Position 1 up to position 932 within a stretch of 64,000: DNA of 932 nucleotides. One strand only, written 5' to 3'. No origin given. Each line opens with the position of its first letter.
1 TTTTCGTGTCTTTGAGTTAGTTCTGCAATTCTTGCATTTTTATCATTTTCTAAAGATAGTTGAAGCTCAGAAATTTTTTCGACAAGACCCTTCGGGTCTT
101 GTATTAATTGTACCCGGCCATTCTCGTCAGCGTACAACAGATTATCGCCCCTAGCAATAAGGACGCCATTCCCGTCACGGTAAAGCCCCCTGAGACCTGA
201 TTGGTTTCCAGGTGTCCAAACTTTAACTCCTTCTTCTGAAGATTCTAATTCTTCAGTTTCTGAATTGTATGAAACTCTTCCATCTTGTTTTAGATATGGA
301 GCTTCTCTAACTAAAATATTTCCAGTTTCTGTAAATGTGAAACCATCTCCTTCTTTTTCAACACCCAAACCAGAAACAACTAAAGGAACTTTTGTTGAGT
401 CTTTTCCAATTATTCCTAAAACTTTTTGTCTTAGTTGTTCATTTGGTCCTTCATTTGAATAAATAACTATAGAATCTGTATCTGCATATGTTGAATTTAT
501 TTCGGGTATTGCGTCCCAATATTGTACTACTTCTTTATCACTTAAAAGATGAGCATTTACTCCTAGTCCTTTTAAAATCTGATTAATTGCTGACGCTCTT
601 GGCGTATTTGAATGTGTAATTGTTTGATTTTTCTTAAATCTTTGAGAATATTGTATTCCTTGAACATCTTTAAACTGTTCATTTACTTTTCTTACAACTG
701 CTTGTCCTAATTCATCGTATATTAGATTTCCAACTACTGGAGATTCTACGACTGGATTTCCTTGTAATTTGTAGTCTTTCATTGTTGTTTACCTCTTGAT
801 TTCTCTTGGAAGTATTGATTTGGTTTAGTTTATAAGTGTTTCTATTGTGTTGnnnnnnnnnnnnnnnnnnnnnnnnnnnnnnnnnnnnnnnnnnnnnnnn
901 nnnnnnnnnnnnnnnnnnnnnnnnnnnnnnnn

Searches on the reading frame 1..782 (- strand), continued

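Call 32: list_cluster_members(proteins=[P0003, P0038, P0012, P0025, P0036, P0001, P0004, P0022, P0032, P0018])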
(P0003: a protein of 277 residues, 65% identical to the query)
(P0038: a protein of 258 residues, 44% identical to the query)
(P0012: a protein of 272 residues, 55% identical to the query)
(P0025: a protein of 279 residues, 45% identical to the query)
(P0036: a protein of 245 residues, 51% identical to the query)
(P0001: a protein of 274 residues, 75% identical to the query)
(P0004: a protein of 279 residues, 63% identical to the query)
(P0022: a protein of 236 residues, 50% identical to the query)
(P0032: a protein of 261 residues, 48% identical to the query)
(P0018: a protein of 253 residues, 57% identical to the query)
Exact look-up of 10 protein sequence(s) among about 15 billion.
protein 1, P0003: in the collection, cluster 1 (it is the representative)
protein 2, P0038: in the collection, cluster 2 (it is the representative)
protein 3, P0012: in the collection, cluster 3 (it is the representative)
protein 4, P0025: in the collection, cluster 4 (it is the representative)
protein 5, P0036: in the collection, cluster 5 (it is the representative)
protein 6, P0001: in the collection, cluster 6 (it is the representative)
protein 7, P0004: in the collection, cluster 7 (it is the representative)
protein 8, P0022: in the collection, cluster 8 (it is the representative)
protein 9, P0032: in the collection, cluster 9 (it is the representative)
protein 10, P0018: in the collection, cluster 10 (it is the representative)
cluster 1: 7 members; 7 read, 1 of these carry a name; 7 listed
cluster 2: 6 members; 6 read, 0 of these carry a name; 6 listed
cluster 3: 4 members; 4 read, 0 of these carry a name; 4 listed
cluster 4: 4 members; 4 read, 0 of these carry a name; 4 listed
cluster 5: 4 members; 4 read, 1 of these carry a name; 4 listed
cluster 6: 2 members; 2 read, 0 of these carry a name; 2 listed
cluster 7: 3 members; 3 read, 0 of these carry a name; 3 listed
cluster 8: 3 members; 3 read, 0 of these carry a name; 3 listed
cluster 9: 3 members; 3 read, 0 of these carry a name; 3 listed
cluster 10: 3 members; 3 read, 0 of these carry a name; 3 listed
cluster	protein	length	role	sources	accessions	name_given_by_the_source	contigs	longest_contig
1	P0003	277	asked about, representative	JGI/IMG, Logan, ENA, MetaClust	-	\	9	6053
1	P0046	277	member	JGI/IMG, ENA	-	-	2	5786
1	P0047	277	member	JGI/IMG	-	-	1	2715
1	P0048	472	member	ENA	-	-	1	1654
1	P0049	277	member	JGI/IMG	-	-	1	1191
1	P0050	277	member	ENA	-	-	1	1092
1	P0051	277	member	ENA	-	-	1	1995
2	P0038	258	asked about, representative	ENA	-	-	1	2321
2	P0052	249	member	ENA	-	-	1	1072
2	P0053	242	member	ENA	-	-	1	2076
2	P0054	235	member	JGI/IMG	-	-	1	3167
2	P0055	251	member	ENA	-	-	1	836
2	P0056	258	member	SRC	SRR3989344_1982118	-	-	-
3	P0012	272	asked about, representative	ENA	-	-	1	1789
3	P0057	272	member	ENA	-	-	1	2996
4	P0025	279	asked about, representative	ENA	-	-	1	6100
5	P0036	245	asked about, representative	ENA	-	-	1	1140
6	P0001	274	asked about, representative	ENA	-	-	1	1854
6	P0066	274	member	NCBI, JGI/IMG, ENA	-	-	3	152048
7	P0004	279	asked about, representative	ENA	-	-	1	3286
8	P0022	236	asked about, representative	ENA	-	-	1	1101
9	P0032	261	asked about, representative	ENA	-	-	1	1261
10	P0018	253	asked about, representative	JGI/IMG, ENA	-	-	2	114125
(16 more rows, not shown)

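Call 34: find_encoding_contigs(protein=P0066, flank=10000, max_places=3)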
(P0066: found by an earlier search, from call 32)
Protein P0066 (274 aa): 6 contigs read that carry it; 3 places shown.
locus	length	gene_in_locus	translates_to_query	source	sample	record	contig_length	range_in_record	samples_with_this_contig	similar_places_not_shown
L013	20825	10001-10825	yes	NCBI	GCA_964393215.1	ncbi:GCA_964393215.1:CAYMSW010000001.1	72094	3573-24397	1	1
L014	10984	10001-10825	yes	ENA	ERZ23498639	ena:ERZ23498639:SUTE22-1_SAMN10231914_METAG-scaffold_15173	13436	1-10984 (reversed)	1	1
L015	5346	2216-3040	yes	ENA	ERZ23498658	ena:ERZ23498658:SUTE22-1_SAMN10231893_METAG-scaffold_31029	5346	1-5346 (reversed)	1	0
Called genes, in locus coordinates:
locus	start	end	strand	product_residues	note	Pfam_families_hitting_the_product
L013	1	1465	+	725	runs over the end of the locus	PF01751:Toprim, PF01131:Topoisom_bac, PF01396:Zn_ribbon_Top1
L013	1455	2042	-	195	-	PF08423:Rad51 (weak), PF13481:AAA_25, PF13479:AAA_24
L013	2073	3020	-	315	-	PF01699:Na_Ca_ex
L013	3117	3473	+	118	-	-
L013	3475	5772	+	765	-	PF02359:CDC48_N, PF02933:CDC48_2 (weak), PF05496:RuvB_N (weak), PF13191:AAA_16 (weak), PF00004:AAA, PF17862:AAA_lid_3, PF00004:AAA, PF17862:AAA_lid_3, +25 more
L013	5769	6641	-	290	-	PF00557:Peptidase_M24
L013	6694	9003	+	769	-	PF03104:DNA_pol_B_exo1, PF00136:DNA_pol_B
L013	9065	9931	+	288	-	PF07460:NUMOD3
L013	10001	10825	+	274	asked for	-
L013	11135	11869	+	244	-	-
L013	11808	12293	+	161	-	PF00078:RVT_1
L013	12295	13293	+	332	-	PF00752:XPG_N, PF03159:XRN_N (weak), PF00867:XPG_I, PF01367:5_3_exonuc (weak)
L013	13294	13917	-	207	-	-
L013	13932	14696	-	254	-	-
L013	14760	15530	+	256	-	PF25133:TYW2_N_2, PF02475:TRM5-TYW2_MTfase, PF13847:Methyltransf_31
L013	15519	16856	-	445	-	PF01935:DUF87, PF05872:HerA_C (faint), PF05707:Zot (faint)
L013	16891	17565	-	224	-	PF09335:VTT_dom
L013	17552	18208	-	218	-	PF09335:VTT_dom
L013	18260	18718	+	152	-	PF01976:DUF116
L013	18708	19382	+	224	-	PF01866:Diphthamide_syn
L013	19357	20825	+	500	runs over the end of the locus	PF00587:tRNA-synt_2b, PF03129:HGTP_anticodon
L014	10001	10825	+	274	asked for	-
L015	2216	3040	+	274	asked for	-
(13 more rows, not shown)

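Call 43: search_protein_families(library=ncbifam, proteins=[L007:5379-6464:+, L004:9213-10271:+, L003:9187-10296:+, L004:10258-10563:-, L004:10666-10986:+, window:1-782:-], max_evalue=0.01)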
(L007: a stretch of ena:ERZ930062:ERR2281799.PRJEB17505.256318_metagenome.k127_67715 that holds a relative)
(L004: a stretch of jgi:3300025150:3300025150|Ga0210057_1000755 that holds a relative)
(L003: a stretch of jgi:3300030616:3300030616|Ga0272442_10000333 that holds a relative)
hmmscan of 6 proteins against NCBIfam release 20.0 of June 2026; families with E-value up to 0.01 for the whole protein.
L007:5379-6464:+ (361 aa): 5 families
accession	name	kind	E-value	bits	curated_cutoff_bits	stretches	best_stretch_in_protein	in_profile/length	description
TIGR04416.1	group_II_RT_mat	equivalog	2.9e-43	148.4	300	1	16-355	3-346/353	group II intron reverse transcriptase/maturase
NF041747.1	Drt3a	equivalog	1.6e-20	73.8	200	1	124-288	87-263/412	antiviral reverse transcriptase Drt3a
NF038233.2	retron_St85_RT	exception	2.6e-15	56.4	235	1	145-339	88-278/289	retron St85 family RNA-directed DNA polymerase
NF041749.1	Drt4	equivalog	5.6e-09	35.5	450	1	125-276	116-269/489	antiviral reverse transcriptase Drt4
NF041750.1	Drt5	equivalog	9.1e-05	21.6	550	1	142-273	123-250/484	antiviral reverse transcriptase Drt5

L004:9213-10271:+ (352 aa): 5 families
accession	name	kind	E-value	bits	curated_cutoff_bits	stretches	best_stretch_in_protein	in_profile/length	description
TIGR04416.1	group_II_RT_mat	equivalog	1.3e-45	156.1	300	1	17-350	4-343/353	group II intron reverse transcriptase/maturase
NF041747.1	Drt3a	equivalog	4.5e-21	75.7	200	1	104-300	72-276/412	antiviral reverse transcriptase Drt3a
NF038233.2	retron_St85_RT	exception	6.9e-15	55.1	235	1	133-342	76-283/289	retron St85 family RNA-directed DNA polymerase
NF041749.1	Drt4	equivalog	7.2e-10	38.4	450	1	135-274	126-269/489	antiviral reverse transcriptase Drt4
NF041750.1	Drt5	equivalog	4.6e-06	25.9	550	1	140-271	121-250/484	antiviral reverse transcriptase Drt5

L003:9187-10296:+ (369 aa): 8 families
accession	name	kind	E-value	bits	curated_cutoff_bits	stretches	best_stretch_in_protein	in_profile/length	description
TIGR04416.1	group_II_RT_mat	equivalog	6.6e-49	166.9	300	1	43-368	2-345/353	group II intron reverse transcriptase/maturase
NF041747.1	Drt3a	equivalog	2.2e-24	86.6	200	1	160-363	107-316/412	antiviral reverse transcriptase Drt3a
NF038233.2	retron_St85_RT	exception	5.8e-15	55.3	235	1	164-351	89-276/289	retron St85 family RNA-directed DNA polymerase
NF041746.1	Drt2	equivalog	2.7e-14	53.2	390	2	204-323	214-343/416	antiviral reverse transcriptase Drt2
TIGR04499.1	abortive_AbiA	subfamily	3.3e-09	36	250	1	148-287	130-290/615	AbiA family abortive infection protein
NF041749.1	Drt4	equivalog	6.6e-08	32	450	1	164-290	137-269/489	antiviral reverse transcriptase Drt4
NF041748.1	Drt3b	equivalog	1e-06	27.7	350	1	168-288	178-315/647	antiviral reverse transcriptase Drt3b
NF041750.1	Drt5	equivalog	6.7e-06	25.3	550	1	147-287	110-250/484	antiviral reverse transcriptase Drt5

L004:10258-10563:- (101 aa): 0 families

L004:10666-10986:+ (106 aa): 0 families

window:1-782:- (260 aa): 0 families

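Call 44: search_protein_families(library=pfam, proteins=[L007:5379-6464:+, L004:9213-10271:+, L004:10258-10563:-, L004:10666-10986:+, P0003, P0019, P0045], max_evalue=0.1)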
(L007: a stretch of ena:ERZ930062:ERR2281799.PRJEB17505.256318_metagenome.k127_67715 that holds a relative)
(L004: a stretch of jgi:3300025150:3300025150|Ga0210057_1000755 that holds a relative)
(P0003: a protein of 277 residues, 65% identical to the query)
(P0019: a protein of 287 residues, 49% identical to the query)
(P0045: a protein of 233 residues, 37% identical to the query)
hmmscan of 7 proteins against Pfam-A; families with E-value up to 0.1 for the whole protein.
L007:5379-6464:+ (361 aa): 3 families
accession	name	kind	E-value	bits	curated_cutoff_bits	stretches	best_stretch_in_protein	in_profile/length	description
PF00078.32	RVT_1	-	4.4e-25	89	29.6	1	71-287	8-205/205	Reverse transcriptase (RNA-dependent DNA polymerase)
PF14263.11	DUF4354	-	0.025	14.9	25.5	1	106-170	30-95/123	Domain of unknown function (DUF4354)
PF16520.11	Matrix_Borna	-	0.074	13.9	27.3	1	229-275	56-97/103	ssRNA-binding matrix protein of Bornaviridae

L004:9213-10271:+ (352 aa): 1 family
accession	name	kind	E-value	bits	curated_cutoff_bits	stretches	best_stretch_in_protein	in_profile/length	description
PF00078.32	RVT_1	-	4e-22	79.4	29.6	1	71-285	8-205/205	Reverse transcriptase (RNA-dependent DNA polymerase)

L004:10258-10563:- (101 aa): 0 families

L004:10666-10986:+ (106 aa): 8 families
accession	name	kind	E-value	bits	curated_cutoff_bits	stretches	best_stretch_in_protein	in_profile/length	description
PF13412.12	HTH_24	-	0.0035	17.3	21.9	1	32-61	19-48/48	Winged helix-turn-helix DNA-binding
PF05043.19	Mga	-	0.016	16.2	21.1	1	5-51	7-51/87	Mga helix-turn-helix domain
PF13542.12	HTH_Tnp_ISL3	-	0.019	14.8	27.4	1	32-51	28-47/51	Helix-turn-helix domain of transposase family ISL3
PF24033.1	DUF7342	-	0.031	14.7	31.6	1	32-89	19-75/150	Family of unknown function (DUF7342)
PF13443.12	HTH_26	-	0.038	14.7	22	0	31-50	11-30/63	Cro/C1-type HTH DNA-binding domain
PF13022.12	HTH_Tnp_1_2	-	0.055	14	27.9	0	17-49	13-45/122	Helix-turn-helix of insertion element transposase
PF13545.12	HTH_Crp_2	-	0.059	13.8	27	1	27-64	18-56/70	Crp-like helix-turn-helix domain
PF09339.16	HTH_IclR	-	0.095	12.9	22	0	19-61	8-49/52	IclR helix-turn-helix domain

P0003 (277 aa): 0 families

P0019 (287 aa): 0 families

P0045 (233 aa): 0 families

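Call 47: find_related_loci(query=A1, collection=genome_contigs, flank=5000)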
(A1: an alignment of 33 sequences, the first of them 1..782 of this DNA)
Query A1 (260 aa) in genome_contigs; peptide patterns used: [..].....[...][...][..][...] (x = any residue, [..] = any of these).
38 stretches matched a pattern; 9 encode a relative of the query (tblastn E <= 1e-3); 9 distinct loci.
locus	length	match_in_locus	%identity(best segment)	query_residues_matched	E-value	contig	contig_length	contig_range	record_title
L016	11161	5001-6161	75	1-260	4e-130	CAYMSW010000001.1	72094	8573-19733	MAG TPA_asm: Candidatus Woesearchaeota archaeon isolate SRP077602_co7_458 genome assembly, contig: NODE_1407_length_7209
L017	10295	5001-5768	49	1-259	2e-73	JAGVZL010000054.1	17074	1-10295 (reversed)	Candidatus Woesearchaeota archaeon isolate RIFOXYB1_FULL_31_12 rifoxyb1_full_scaffold_1148, whole genome shotgun sequenc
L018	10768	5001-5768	51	1-251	5e-71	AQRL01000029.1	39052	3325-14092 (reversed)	Nanoarchaeota archaeon SCGC AAA011-G17 A11G17DRAFT_contig_9_0.10_C, whole genome shotgun sequence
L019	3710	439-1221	46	3-260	9e-66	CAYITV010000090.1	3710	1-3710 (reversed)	MAG TPA_asm: Candidatus Woesearchaeota archaeon isolate ERP119705_co6_1075 genome assembly, contig: NODE_47921_length_37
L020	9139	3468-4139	49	2-229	9e-63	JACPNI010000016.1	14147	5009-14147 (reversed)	MAG: Candidatus Woesearchaeota archaeon isolate NC_groundwater_571_Ag_S-0.1um_33_7 S35_SO-1_scaffold_101644, whole genom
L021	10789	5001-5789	44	4-254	3e-61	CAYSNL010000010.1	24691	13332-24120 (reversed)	MAG TPA_asm: Candidatus Woesearchaeota archaeon isolate binchicken_co38_1257 genome assembly, contig: NODE_4184_length_2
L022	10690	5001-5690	54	1-227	7e-71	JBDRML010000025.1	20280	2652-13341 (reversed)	MAG: Candidatus Woesearchaeota archaeon isolate MEGAHIT-group-1.829 k141_1232551, whole genome shotgun sequence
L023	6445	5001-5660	48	17-232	7e-58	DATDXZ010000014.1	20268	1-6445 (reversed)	MAG TPA_asm: Candidatus Nanoarchaeia archaeon isolate SMAG_U8152 k141_339272, whole genome shotgun sequence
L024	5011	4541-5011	54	2-159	3e-52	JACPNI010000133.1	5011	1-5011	MAG: Candidatus Woesearchaeota archaeon isolate NC_groundwater_571_Ag_S-0.1um_33_7 S35_SO-1_scaffold_516445, whole genom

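Call 60: fold_search(model_id=the predicted structure, library=viral)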
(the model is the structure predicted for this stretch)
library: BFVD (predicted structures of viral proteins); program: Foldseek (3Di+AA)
matches with E <= 10: 243; with E <= 0.001: 0
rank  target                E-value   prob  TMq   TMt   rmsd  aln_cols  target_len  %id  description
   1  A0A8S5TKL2            4.9e-03  0.93  0.29  0.13   6.7       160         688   11  Uncharacterized protein [Podoviridae sp. ctz6O13]
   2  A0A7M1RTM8            6.8e-02  0.38  0.26  0.13   7.2       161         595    9  Uncharacterized protein [uncultured phage cr6_1]
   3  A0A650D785            8.3e-02  0.08  0.14  0.10  18.8       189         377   13  VP4 (Fragment) [Rotavirus L]
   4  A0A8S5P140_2          1.2e-01  0.35  0.34  0.10   8.1       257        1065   12  Spore coat protein H kinase fold, TRANSFERASE [Myoviridae sp. ctrCp2]
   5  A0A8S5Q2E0            1.4e-01  0.03  0.11  0.10  19.4       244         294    9  Receptor Binding Protein [Siphoviridae sp. ct1ab49]
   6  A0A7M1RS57            1.6e-01  0.18  0.23  0.10   7.2       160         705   11  Uncharacterized protein [uncultured phage cr7_1]
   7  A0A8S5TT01            1.7e-01  0.21  0.24  0.14   7.3       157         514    8  Uncharacterized protein [CrAss-like virus sp. ct3KQ27]
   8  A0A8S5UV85            1.8e-01  0.03  0.08  0.06  16.7       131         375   12  Uncharacterized protein [Siphoviridae sp. ctnNB1]
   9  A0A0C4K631            2.0e-01  0.25  0.33  0.18   8.0       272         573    9  (no name in the UniProt tables at hand)
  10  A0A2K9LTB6            2.2e-01  0.02  0.08  0.07  17.1       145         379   10  Capsid [uncultured virus]
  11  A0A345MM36            3.6e-01  0.05  0.11  0.16  12.7       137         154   12  (no name in the UniProt tables at hand)
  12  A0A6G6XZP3            3.6e-01  0.02  0.12  0.12  18.5       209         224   14  (no name in the UniProt tables at hand)
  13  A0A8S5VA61            6.1e-01  0.06  0.11  0.09  17.0       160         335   12  Receptor Binding Protein [Siphoviridae sp. cthGz5]
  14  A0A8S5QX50            6.9e-01  0.04  0.11  0.11  16.1       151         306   13  Receptor Binding Protein [Siphoviridae sp. ct9lR64]
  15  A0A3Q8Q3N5            6.9e-01  0.02  0.09  0.13  12.0       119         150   12  Uncharacterized protein [Sulfolobales Beppu filamentous phage 1]
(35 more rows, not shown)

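Call 64: search_protein_representatives(alignment_id=A1)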
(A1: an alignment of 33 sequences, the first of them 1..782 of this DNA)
Query: 33 sequences, 278 profile positions. Proteins with E-value up to 0.001 (for the whole library): 249; up to 1e-10: 122; up to 1e-30: 68. The best 150 are listed.
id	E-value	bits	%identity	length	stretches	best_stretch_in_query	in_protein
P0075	3.7e-108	377.4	-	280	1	4-277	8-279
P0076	1.0e-101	356.3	-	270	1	4-273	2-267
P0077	1.1e-97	343.1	-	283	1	2-277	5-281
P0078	6.0e-95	334.0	-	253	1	3-246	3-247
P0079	1.2e-93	329.8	-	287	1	1-274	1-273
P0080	9.4e-92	323.6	-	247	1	3-241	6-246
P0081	8.8e-91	320.4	-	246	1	13-240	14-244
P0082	1.5e-90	319.6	-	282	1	3-277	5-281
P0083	1.2e-85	303.5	-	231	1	7-238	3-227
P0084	1.9e-84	299.6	-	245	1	17-247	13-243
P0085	1.5e-83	296.7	-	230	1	57-278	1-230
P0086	3.8e-83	295.4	-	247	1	46-272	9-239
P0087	8.7e-83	294.2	-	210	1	37-246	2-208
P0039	2.2e-79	283.0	-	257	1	5-217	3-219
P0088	4.0e-78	278.9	-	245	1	4-242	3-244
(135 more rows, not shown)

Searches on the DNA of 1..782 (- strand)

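Call 59: search_rna_families(sources=[L013, L007], threshold=gathering)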
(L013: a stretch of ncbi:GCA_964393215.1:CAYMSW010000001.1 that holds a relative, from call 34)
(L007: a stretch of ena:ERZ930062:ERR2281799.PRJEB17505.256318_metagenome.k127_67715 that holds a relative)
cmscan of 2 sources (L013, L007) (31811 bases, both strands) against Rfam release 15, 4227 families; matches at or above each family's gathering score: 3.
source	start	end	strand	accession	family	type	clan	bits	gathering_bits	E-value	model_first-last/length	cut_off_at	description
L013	10917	11081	+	RF03019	RT-16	Gene; sRNA;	-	90.3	50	2.8e-13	1-158/158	no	RT-16 RNA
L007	2967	3038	+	RF00005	tRNA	Gene; tRNA;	CL00001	67.8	29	6.5e-13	1-71/71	no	tRNA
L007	5063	5247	+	RF03019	RT-16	Gene; sRNA;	-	62.5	50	1.5e-07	1-158/158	no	RT-16 RNA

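Call 66: search_rna_families(sources=[L001, L003, L004, L008, L009, L011, L017, L018, L019, L020, L021, L022, L023, L024], threshold=gathering)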
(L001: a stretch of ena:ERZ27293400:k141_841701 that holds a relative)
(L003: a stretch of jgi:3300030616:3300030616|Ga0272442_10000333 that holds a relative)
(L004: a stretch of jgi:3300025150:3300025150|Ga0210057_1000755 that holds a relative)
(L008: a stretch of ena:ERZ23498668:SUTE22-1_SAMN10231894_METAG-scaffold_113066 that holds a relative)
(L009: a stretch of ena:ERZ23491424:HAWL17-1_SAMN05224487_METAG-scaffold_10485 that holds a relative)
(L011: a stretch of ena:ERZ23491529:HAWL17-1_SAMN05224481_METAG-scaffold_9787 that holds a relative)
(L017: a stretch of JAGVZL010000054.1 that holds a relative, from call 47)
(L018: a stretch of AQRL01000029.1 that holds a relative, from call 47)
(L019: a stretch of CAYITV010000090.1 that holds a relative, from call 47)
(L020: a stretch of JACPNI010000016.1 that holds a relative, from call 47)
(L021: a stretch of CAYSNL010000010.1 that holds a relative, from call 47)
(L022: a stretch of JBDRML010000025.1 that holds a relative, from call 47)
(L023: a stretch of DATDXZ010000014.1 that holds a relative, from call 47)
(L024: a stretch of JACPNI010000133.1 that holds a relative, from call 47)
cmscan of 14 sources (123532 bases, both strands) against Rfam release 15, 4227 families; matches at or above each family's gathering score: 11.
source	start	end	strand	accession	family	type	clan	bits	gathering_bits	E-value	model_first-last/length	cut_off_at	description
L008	1523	1687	+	RF03019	RT-16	Gene; sRNA;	-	90.3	50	1.1e-12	1-158/158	no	RT-16 RNA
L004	8913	9081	+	RF03019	RT-16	Gene; sRNA;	-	84.8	50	1.5e-11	1-158/158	no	RT-16 RNA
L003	8952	9134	+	RF03019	RT-16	Gene; sRNA;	-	82.1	50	5.5e-11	1-158/158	no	RT-16 RNA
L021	5944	6124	+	RF03019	RT-16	Gene; sRNA;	-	75.5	50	1.3e-09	1-158/158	no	RT-16 RNA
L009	5220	5415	+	RF03019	RT-16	Gene; sRNA;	-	74.6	50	1.9e-09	1-158/158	no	RT-16 RNA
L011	4434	4629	+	RF03019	RT-16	Gene; sRNA;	-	74.6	50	1.9e-09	1-158/158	no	RT-16 RNA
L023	5778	5975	+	RF03019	RT-16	Gene; sRNA;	-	66.6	50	8.5e-08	1-158/158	no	RT-16 RNA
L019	1321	1527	+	RF03019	RT-16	Gene; sRNA;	-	63.6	50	3.4e-07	1-158/158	no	RT-16 RNA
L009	3262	3335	-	RF00005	tRNA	Gene; tRNA;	CL00001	55.5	29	5.9e-09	1-71/71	no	tRNA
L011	2476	2549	-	RF00005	tRNA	Gene; tRNA;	CL00001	55.5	29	5.9e-09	1-71/71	no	tRNA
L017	2388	2479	+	RF00005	tRNA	Gene; tRNA;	CL00001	54.9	29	8.5e-09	1-71/71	no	tRNA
